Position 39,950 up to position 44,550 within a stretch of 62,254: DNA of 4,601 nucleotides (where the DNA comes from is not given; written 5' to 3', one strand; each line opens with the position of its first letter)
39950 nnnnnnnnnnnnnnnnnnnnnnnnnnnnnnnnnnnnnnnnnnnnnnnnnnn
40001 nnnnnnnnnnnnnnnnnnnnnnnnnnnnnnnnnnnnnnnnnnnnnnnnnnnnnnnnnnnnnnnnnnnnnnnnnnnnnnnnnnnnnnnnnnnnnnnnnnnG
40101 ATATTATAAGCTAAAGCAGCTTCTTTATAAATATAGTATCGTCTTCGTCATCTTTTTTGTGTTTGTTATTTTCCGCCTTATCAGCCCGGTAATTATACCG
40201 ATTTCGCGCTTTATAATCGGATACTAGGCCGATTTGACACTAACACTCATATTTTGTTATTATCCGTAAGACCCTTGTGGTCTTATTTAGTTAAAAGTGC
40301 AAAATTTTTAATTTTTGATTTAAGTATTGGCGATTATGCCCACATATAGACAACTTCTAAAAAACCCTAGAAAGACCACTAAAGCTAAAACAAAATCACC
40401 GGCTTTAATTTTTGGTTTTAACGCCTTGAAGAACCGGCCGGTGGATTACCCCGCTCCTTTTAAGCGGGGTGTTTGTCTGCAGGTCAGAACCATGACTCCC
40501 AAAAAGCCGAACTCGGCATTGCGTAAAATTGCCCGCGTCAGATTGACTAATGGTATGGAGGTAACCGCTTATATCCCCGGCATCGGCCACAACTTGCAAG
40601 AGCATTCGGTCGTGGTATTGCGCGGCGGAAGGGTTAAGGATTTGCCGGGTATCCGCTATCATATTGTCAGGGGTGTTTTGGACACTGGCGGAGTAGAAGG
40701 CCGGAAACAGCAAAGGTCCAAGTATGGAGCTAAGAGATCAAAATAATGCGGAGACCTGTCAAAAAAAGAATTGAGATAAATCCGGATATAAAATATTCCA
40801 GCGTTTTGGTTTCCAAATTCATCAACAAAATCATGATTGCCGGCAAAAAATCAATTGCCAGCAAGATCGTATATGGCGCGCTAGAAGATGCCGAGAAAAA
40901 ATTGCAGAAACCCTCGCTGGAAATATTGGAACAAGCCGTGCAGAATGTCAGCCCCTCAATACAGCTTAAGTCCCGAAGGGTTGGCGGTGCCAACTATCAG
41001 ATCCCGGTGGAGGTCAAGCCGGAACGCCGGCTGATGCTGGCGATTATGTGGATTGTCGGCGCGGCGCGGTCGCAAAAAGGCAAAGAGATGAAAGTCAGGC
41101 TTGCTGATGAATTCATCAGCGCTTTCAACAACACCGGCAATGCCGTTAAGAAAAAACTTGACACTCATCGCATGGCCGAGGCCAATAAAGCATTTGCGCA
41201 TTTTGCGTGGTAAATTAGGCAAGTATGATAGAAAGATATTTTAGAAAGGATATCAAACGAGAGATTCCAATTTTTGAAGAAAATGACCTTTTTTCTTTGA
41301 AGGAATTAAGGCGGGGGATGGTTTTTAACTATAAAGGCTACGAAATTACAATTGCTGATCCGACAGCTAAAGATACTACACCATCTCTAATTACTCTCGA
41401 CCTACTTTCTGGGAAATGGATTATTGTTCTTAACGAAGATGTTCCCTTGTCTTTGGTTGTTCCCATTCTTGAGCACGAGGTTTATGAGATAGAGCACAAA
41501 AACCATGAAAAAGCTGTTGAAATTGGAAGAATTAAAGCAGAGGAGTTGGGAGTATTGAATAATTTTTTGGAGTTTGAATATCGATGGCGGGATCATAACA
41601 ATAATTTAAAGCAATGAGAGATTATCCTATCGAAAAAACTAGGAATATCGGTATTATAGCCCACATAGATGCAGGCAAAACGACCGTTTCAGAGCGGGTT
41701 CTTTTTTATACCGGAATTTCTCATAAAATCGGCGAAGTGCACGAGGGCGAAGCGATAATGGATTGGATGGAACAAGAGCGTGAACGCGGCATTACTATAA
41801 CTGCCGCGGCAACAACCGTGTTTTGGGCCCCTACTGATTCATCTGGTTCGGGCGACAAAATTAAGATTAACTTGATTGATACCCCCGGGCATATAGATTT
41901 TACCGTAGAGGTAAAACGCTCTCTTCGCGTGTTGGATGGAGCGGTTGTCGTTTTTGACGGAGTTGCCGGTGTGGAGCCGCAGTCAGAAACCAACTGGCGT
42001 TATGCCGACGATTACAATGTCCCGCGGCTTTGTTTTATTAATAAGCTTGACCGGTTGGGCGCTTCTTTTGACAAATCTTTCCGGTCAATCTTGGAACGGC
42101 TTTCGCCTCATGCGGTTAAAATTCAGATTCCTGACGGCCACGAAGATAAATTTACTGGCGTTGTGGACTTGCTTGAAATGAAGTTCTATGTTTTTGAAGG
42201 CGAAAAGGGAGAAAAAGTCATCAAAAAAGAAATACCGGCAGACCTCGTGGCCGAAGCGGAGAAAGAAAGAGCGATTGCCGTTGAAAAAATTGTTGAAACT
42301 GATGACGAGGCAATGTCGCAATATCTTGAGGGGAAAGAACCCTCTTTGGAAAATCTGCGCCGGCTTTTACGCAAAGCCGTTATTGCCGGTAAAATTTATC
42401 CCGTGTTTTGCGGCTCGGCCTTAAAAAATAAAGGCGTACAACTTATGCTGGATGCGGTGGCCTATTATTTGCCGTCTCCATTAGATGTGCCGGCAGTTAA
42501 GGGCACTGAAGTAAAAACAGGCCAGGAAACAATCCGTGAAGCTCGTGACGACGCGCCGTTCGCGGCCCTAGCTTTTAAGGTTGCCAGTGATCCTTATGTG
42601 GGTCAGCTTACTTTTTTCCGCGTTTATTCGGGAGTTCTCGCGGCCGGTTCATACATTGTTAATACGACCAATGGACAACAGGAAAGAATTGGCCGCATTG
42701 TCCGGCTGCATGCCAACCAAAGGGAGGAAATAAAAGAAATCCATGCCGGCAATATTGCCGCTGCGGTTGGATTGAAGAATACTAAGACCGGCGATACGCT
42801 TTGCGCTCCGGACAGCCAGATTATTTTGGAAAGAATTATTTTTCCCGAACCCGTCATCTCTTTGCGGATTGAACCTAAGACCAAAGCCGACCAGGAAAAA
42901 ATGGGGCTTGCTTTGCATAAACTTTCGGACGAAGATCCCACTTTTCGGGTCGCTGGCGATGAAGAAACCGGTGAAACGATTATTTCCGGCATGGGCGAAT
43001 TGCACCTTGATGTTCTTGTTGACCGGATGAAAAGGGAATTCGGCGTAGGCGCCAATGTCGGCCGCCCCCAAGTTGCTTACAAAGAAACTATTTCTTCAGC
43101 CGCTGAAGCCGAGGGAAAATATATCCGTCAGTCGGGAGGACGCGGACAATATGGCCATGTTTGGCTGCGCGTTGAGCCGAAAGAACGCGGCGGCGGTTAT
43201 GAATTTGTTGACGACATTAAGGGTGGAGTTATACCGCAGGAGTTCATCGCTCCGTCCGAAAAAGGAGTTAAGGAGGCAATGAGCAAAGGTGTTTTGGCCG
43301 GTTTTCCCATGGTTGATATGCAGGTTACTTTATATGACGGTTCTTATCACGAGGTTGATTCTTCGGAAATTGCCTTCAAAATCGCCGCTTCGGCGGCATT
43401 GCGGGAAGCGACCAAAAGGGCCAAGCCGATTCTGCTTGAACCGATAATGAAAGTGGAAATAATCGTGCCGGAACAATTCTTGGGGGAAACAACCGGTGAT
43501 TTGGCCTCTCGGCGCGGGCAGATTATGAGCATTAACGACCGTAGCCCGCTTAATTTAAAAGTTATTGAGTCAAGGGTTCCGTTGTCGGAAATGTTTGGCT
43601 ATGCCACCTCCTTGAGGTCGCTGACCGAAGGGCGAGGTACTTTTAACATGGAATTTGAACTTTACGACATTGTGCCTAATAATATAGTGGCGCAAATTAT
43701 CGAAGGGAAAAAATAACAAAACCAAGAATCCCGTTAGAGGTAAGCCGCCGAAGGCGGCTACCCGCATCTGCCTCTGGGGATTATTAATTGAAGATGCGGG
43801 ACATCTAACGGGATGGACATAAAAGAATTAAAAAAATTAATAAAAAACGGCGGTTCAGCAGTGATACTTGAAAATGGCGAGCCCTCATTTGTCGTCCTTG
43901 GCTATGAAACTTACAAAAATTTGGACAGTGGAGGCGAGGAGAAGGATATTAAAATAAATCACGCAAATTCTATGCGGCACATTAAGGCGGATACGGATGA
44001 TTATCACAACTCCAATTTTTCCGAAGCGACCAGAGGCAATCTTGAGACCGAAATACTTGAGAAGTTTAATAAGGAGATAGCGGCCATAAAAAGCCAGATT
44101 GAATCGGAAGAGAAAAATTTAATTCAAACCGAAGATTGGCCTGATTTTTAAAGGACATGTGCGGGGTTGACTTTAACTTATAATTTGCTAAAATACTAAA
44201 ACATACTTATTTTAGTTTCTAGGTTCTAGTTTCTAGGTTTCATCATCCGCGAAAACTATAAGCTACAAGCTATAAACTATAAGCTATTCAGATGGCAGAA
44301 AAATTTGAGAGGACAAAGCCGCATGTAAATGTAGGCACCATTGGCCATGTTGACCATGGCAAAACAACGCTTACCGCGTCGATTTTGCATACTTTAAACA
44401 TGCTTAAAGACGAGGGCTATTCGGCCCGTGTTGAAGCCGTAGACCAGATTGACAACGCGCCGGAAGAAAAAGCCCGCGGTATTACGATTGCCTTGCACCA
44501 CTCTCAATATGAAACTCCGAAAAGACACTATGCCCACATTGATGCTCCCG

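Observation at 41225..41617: AT-rich orphan ORF inserted between rpsG and fusA and translationally coupled to fusA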

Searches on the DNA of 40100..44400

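Call 90: search_rna_families(source=window, start=40100, end=44400, threshold=evalue, max_evalue=1)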
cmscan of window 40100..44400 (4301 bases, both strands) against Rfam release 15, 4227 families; matches with E-value up to 1: 1.
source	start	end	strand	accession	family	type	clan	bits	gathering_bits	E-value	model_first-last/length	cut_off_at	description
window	40736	40829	-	RF01181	snR77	Gene; snRNA; snoRNA; CD-box;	CL00057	27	50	0.75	1-83/83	no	Small nucleolar RNA snR77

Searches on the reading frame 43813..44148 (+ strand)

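Call 4: search_protein_families(library=pfam, proteins=[window:43813-44148:+], max_evalue=10)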
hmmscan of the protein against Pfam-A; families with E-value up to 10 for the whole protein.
window:43813-44148:+ (112 aa): 2 families
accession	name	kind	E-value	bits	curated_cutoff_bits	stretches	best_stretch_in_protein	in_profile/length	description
PF02604.26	PhdYeFM_antitox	-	0.00038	20.6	29.8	1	3-37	13-48/74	Antitoxin Phd_YefM, type II toxin-antitoxin system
PF18035.6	Bap31_Bap29_C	-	0.47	11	30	1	82-101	10-29/52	Bap31/Bap29 cytoplasmic coiled-coil domain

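Call 5: search_protein_families(library=ncbifam, proteins=[window:43813-44148:+], max_evalue=10)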
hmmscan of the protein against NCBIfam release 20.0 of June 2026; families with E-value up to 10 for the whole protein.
window:43813-44148:+ (112 aa): 1 family
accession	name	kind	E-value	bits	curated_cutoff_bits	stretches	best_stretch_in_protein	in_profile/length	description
TIGR01552.1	phd_fam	subfamily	0.013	14.8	20.8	1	17-39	25-47/53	type II toxin-antitoxin system prevent-host-death family antitoxin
